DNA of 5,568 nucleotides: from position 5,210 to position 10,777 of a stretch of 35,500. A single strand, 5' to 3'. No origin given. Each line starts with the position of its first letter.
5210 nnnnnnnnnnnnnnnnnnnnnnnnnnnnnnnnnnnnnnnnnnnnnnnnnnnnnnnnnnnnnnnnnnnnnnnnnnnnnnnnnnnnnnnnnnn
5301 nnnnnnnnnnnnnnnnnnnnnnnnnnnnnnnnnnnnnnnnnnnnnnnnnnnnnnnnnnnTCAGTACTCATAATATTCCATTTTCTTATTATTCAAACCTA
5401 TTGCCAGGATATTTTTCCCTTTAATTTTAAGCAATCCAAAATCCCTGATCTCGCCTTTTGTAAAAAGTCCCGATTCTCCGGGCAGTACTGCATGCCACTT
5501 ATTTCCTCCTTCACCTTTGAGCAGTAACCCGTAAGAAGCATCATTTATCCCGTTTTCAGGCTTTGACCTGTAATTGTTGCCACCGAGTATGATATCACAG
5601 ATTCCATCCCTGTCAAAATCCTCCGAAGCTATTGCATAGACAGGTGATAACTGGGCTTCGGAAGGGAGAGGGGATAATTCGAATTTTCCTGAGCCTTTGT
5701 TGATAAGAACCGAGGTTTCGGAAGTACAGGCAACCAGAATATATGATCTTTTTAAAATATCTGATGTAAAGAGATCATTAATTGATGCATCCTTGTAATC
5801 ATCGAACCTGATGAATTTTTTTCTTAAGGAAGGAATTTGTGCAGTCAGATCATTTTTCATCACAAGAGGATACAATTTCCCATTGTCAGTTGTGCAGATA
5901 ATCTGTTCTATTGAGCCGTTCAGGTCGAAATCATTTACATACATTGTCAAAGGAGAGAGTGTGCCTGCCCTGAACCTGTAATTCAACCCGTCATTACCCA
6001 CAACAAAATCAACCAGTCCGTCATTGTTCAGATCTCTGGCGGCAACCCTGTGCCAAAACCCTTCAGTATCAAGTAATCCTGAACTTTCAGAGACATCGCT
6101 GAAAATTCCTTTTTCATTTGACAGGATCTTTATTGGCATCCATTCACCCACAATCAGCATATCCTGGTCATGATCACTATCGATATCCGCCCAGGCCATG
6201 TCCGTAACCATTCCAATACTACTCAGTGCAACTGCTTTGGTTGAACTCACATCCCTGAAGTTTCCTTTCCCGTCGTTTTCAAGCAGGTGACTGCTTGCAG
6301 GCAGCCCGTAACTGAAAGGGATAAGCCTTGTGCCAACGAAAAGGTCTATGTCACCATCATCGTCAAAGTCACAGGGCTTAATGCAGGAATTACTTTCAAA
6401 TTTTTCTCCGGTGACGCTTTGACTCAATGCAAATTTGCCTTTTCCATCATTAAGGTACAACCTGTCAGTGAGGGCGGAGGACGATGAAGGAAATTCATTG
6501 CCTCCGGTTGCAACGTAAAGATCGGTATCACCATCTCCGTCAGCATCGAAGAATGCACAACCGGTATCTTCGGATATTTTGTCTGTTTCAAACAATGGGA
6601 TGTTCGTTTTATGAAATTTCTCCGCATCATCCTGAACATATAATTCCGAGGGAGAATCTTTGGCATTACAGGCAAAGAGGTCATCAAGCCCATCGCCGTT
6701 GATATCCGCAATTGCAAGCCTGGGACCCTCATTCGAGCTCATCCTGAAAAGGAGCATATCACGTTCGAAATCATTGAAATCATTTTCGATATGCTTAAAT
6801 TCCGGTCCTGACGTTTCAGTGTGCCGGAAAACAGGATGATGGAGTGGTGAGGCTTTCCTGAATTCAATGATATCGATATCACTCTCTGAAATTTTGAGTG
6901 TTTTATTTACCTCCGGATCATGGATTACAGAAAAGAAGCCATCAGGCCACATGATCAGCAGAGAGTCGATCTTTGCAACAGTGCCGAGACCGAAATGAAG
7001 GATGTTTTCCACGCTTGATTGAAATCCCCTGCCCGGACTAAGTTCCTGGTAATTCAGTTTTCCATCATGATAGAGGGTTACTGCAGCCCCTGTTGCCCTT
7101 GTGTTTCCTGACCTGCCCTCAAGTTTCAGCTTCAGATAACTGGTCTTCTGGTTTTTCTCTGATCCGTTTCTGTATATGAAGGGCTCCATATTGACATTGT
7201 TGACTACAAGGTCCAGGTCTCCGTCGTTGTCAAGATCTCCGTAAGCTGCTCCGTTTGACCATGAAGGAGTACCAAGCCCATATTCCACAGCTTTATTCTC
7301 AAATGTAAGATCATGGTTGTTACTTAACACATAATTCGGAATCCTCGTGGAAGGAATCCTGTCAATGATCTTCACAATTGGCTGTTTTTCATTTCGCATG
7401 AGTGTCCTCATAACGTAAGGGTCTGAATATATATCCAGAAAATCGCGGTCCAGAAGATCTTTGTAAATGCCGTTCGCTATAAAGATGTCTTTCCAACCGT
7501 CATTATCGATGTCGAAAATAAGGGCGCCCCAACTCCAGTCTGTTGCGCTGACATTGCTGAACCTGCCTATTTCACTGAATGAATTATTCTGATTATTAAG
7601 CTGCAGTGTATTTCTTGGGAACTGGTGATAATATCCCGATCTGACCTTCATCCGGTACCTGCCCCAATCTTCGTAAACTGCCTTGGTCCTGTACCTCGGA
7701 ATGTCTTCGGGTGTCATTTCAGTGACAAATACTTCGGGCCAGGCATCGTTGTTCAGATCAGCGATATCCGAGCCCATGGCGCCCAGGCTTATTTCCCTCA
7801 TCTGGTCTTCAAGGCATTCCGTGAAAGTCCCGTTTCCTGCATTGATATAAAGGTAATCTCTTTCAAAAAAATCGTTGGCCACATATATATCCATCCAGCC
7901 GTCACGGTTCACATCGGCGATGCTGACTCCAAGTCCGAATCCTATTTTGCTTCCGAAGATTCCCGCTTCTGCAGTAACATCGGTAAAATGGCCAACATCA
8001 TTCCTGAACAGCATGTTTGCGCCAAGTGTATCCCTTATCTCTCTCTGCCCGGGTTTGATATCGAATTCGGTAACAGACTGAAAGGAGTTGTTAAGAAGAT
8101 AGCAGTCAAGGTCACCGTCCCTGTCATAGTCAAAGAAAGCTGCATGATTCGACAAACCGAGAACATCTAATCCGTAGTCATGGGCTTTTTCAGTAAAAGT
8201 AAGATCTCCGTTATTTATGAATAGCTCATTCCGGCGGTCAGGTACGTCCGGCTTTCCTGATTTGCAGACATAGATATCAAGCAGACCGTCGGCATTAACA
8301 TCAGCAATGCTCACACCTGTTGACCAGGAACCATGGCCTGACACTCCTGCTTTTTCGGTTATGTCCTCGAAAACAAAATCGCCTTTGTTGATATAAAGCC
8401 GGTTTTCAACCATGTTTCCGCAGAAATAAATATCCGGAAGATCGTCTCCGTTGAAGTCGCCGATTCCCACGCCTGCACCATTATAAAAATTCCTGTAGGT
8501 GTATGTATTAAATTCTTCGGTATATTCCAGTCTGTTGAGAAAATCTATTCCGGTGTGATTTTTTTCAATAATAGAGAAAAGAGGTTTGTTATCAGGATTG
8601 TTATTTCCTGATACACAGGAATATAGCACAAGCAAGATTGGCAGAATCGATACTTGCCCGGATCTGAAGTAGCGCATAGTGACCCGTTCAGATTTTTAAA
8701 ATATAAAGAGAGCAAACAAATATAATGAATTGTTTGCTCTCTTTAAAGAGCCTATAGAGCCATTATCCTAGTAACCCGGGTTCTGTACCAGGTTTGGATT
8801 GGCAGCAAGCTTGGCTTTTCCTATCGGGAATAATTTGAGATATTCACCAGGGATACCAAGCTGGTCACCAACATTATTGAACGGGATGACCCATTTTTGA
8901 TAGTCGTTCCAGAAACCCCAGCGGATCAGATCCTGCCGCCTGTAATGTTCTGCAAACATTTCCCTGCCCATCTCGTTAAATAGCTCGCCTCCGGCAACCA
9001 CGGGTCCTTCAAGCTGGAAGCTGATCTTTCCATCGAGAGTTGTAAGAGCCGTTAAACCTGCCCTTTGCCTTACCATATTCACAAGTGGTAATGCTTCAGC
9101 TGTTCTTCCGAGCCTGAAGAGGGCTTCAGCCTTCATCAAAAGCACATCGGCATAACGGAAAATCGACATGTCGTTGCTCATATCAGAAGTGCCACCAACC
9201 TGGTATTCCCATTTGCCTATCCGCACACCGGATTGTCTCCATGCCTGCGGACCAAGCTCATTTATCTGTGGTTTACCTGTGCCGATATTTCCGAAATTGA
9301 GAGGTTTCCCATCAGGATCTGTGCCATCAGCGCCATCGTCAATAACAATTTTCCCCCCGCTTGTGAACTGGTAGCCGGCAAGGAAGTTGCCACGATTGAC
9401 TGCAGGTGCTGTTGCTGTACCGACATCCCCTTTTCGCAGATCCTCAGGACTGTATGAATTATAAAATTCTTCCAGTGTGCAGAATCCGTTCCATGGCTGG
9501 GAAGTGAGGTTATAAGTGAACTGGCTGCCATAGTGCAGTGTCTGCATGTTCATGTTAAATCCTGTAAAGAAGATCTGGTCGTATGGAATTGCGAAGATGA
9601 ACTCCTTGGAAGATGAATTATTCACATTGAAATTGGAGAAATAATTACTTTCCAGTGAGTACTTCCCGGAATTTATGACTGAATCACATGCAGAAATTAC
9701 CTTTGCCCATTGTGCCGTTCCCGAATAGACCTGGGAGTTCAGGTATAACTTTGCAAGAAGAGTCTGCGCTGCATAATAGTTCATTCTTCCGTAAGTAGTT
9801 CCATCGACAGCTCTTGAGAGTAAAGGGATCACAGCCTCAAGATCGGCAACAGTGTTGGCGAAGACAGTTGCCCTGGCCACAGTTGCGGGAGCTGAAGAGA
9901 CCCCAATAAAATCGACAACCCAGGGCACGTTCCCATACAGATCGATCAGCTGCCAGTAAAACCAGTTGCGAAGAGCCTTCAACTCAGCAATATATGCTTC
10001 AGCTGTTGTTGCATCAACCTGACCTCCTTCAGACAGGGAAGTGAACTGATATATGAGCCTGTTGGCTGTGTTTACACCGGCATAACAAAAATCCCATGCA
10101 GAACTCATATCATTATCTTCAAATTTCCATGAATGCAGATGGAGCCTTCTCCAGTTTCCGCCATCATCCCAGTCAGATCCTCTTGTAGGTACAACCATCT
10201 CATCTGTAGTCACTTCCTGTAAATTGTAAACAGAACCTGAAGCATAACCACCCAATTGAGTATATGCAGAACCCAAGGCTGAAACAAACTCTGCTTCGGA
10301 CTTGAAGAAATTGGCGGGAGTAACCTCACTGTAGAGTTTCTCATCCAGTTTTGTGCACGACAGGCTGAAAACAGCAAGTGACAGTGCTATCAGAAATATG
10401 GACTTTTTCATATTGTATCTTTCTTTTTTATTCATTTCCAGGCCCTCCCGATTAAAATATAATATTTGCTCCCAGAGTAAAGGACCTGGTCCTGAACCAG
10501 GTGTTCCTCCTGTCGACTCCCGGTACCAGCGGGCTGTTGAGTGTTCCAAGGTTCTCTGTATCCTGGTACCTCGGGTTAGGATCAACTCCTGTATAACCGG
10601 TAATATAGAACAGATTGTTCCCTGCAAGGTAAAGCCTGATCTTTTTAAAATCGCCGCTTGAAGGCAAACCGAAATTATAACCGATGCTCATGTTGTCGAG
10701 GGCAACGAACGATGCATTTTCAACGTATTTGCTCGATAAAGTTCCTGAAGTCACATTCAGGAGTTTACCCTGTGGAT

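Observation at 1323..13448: SusC/SusD locus whose only cargo genes are FG-GAP/ASPIC propellers: no GH/PL/CE and no regulator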

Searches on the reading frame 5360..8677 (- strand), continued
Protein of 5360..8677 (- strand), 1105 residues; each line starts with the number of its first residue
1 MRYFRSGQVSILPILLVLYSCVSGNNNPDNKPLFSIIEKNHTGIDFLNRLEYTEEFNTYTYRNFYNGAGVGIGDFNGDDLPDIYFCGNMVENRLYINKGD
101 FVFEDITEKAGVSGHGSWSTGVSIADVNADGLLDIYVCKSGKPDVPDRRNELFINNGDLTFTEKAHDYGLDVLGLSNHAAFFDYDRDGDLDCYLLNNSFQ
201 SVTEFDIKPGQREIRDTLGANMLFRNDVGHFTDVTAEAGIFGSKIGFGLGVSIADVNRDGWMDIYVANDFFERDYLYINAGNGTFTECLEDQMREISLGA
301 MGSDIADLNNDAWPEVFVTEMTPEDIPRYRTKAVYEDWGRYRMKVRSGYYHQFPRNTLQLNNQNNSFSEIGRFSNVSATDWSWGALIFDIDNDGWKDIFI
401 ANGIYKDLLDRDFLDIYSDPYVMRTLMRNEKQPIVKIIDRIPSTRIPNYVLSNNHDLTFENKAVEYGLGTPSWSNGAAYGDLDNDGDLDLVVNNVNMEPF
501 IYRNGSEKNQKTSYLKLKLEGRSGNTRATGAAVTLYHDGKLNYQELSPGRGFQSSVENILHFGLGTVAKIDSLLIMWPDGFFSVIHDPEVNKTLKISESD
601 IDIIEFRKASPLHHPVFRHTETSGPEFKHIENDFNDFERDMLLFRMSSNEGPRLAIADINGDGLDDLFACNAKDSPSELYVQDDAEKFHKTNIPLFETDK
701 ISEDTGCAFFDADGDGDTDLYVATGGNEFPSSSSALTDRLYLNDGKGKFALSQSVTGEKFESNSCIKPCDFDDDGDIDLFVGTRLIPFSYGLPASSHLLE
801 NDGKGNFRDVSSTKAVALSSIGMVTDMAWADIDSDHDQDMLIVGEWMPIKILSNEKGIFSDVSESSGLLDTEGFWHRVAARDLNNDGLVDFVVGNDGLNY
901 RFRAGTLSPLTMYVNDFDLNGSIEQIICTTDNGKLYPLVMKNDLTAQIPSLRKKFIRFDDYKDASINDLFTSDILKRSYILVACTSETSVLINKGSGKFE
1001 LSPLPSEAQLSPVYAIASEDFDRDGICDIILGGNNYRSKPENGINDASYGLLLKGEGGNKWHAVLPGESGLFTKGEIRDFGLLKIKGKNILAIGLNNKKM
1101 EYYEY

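Call 57: search_protein_families(library=pfam, proteins=[L070:14559-15884:+, L070:17560-18270:+, L030:16933-18486:+, L030:18778-20526:-, L030:20514-21635:-, L030:21632-22852:-, L038:21205-22827:+, L075:283-1146:+, L077:332-1357:+, L077:17869-19344:+], max_evalue=0.0001)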
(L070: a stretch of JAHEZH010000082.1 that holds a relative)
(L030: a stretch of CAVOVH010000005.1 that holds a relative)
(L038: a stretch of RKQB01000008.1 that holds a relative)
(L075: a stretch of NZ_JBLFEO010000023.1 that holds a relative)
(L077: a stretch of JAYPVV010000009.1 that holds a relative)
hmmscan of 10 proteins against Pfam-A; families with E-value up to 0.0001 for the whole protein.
L070:14559-15884:+ (441 aa): 1 family
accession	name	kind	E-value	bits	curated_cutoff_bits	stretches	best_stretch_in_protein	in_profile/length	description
PF01569.27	PAP2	-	2.3e-07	31.1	27.2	1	314-422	12-110/130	PAP2 superfamily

L070:17560-18270:+ (236 aa): 1 family
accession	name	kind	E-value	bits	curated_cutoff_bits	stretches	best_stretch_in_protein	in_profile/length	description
PF00230.25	MIP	-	7.5e-47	160.4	25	1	4-230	11-222/222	Major intrinsic protein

L030:16933-18486:+ (517 aa): 2 families
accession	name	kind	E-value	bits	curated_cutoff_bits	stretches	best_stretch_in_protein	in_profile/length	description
PF00251.26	Glyco_hydro_32N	-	8.6e-99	331.4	22.1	1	50-358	1-307/307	Glycosyl hydrolases family 32 N-terminal domain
PF08244.19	Glyco_hydro_32C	-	1.3e-33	116.7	21.9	1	368-514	8-157/158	Glycosyl hydrolases family 32 C terminal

L030:18778-20526:- (582 aa): 1 family
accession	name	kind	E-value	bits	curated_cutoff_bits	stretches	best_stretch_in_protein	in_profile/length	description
PF01835.25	MG2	-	3.3e-05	24.6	32.8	0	45-128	1-89/96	MG2 domain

L030:20514-21635:- (373 aa): 1 family
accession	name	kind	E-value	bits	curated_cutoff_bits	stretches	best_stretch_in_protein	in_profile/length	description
PF14054.11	DUF4249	-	4.3e-30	105.6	28.5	1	38-321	2-268/269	Domain of unknown function (DUF4249)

L030:21632-22852:- (406 aa): 0 families

L038:21205-22827:+ (540 aa): 2 families
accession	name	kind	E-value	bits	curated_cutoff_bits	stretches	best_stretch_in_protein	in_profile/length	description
PF22422.2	MGH1-like_GH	-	2.9e-73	247.9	27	1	114-454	1-356/356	Mannosylglycerate hydrolase MGH1-like glycoside hydrolase domain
PF03633.20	Glyco_hydro_65C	-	2.5e-08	34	22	1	472-527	5-60/62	Glycosyl hydrolase family 65, C-terminal domain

L075:283-1146:+ (287 aa): 4 families
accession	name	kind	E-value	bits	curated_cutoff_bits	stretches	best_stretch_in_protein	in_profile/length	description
PF12833.13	HTH_18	-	8.1e-21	74.5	33.6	1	198-277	1-79/80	Helix-turn-helix domain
PF00165.29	HTH_AraC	-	9.7e-11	42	26.6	1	241-277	7-42/42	Bacterial regulatory helix-turn-helix proteins, AraC family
PF02311.25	AraC_binding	-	4.5e-05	23.6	21.1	1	20-71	9-59/135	AraC-like ligand binding domain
PF07883.17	Cupin_2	-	7.8e-05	22.8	27.2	0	25-74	9-57/70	Cupin domain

L077:332-1357:+ (341 aa): 5 families
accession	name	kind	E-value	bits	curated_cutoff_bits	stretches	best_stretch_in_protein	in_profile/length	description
PF16363.11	GDP_Man_Dehyd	-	1.2e-52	179.9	27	1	4-325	1-330/332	GDP-mannose 4,6 dehydratase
PF01370.27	Epimerase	-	8.4e-49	166.6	20.9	1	3-250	1-228/240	NAD dependent epimerase/dehydratase family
PF01073.25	3Beta_HSD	-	2.5e-14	53.4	22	1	4-252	1-234/280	3-beta hydroxysteroid dehydrogenase/isomerase family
PF02719.21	Polysacc_synt_2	-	3.1e-11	43.4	20.2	1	3-123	1-127/293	Polysaccharide biosynthesis protein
PF04321.23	RmlD_sub_bind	-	1.5e-06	27.9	27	1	1-160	1-136/287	RmlD substrate binding domain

L077:17869-19344:+ (491 aa): 2 families
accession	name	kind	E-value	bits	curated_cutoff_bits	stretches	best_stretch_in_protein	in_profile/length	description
PF00370.27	FGGY_N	-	2.8e-77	260.1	28.8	1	3-245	1-245/245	FGGY family of carbohydrate kinases, N-terminal domain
PF02782.22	FGGY_C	-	2.4e-43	148.7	27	1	255-442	2-196/198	FGGY family of carbohydrate kinases, C-terminal domain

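Call 75: search_protein_representatives(protein=window:5360-8677:-)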
Query: 1105 residues. Proteins with E-value up to 0.001 (for the whole library): 55056; up to 1e-10: 28735; up to 1e-30: 5698. The best 150 are listed.
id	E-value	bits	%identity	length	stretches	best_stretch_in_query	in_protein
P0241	0.0e+00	1224.0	52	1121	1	31-1103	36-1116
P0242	0.0e+00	1153.1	50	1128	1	31-1097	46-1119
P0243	0.0e+00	1147.1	50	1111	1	14-1103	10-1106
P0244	0.0e+00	1123.2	49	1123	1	11-1103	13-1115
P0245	0.0e+00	1117.5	49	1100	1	16-1097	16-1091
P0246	0.0e+00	1088.3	49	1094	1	15-1103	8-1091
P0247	0.0e+00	1073.8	48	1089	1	27-1104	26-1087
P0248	0.0e+00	1059.2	46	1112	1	16-1100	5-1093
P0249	0.0e+00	1056.9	48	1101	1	13-1093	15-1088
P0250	0.0e+00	1038.5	48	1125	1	12-1103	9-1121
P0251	0.0e+00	1011.9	45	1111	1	11-1100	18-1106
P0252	5.6e-299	1011.3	47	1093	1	12-1104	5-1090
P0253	2.2e-298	1009.3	46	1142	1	14-1083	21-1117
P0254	1.6e-294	996.5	46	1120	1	13-1100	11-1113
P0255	2.3e-292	989.3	44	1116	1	9-1104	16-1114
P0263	1.3e-281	953.7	44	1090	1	11-1105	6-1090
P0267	4.7e-277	938.7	44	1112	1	12-1105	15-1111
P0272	4.8e-273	925.4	44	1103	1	11-1105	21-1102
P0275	1.2e-267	907.5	43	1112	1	9-1100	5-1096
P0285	3.2e-259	879.6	59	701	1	406-1105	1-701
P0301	5.2e-252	855.7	40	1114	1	27-1097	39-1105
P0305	9.5e-252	854.9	42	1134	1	16-1100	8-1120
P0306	9.6e-252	854.8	40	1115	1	12-1099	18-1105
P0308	2.5e-251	853.5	42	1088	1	17-1100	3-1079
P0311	1.4e-249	847.7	42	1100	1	17-1080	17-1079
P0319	4.7e-246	836.0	41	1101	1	17-1105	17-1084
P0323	8.6e-245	831.8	41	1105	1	14-1102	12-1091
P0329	3.5e-243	826.5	39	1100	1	13-1103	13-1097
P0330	3.6e-243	826.5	40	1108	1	23-1102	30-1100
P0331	4.1e-243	826.3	41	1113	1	26-1098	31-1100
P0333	1.1e-242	824.8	41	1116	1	28-1096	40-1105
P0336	2.2e-241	820.5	41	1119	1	8-1100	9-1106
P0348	7.2e-238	808.9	41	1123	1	30-1105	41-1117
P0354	1.7e-236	804.4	39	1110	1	12-1105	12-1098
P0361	8.3e-235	798.8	40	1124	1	27-1092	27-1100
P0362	8.7e-235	798.7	41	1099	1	29-1100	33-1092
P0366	1.8e-234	797.6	40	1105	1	26-1090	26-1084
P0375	6.8e-233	792.4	40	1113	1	25-1105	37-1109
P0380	3.2e-231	786.9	39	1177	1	8-1098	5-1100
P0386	1.5e-230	784.7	39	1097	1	19-1105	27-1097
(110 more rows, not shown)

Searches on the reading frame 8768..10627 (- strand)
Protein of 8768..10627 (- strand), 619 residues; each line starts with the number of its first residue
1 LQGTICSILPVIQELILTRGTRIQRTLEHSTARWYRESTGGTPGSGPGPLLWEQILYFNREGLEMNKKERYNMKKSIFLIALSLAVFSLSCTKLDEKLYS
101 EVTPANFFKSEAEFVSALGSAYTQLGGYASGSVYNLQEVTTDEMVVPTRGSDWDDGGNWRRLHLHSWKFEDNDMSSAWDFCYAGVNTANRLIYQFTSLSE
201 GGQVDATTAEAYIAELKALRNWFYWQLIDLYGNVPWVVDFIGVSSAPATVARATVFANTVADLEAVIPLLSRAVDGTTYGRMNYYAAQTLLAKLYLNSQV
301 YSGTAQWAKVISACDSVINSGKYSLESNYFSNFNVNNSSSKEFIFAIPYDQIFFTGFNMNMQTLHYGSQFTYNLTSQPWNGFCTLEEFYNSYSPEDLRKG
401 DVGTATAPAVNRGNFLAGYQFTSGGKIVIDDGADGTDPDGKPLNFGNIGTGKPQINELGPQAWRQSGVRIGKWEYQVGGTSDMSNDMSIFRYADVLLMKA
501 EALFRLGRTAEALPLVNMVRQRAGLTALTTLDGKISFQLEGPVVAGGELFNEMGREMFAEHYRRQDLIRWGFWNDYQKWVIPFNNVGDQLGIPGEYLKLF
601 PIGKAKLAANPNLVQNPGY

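Call 3: search_protein_families(library=pfam, proteins=[window:8768-10627:-], max_evalue=0.01)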
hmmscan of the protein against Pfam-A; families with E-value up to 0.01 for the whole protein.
window:8768-10627:- (619 aa): 3 families
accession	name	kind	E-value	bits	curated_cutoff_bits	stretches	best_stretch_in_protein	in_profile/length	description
PF07980.17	SusD_RagB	-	2.7e-29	103.2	23.1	1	341-619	1-297/297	SusD family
PF14322.12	SusD-like_3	-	1e-12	49.1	27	1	94-296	3-191/191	Starch-binding associating with outer membrane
PF12771.13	SusD-like_2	-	3.5e-07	29.9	27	1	168-272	51-152/415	Starch-binding associating with outer membrane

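Call 5: search_protein_families(library=ncbifam, proteins=[window:8768-10627:-], max_evalue=0.01)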
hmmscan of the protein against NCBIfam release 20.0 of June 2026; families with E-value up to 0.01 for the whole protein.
window:8768-10627:- (619 aa): 2 families
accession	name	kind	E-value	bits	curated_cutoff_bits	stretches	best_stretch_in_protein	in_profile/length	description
NF033071.0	SusD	exception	1.7e-39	135.5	725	1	132-619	78-558/558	starch-binding outer membrane lipoprotein SusD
NF033072.0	NanU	exception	3.2e-13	49.6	425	1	76-350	4-280/521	SusD family outer membrane lipoprotein NanU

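Call 77: search_solved_structures(query=window:8768-10435:-, max_evalue=0.00001)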
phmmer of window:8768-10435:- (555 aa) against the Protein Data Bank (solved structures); distinct sequences matched with E-value up to 0.00001: 23.
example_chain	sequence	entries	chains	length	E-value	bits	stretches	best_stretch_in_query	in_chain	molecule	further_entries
3jys_A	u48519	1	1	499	1.6e-23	86.5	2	72-286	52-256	SusD superfamily protein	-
3ck7_A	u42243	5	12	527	2.1e-19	72.9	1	93-555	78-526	SusD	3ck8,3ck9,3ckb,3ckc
9sjj_A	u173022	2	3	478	7.5e-19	71.1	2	399-555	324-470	SusD homolog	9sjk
9sje_B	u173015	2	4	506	9.7e-19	70.7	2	418-555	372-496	SusD homolog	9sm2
3otn_A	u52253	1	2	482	2.4e-18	69.4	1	112-285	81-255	SusD superfamily protein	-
3ihv_A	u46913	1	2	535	5.9e-17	64.8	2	92-266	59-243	SusD homolog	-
4l7t_A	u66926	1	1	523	3.2e-12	49.2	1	15-284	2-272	NanU sialic acid binding protein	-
9rx3_A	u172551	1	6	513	6e-12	48.3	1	17-291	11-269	Putative outer membrane starch-binding protein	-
6gcz_A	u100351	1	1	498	1.4e-11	47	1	41-303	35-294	Starch-binding associating with outer membrane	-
7kv2_AAA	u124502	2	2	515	3.5e-11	45.8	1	37-286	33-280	RagB/SusD family nutrient uptake outer membrane protein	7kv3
3qnk_A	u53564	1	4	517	3.3e-10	42.6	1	93-469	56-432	Putative lipoprotein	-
3kez_A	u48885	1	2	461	4.1e-10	42.3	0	407-555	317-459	Putative sugar binding protein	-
7kv4_AAA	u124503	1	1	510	6.8e-10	41.5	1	12-282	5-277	SusD family protein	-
5lx8_A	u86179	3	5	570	5.9e-09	38.4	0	424-469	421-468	SusD homolog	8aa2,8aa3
5t3r_A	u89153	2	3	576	6e-09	38.4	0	424-469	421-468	SusD homolog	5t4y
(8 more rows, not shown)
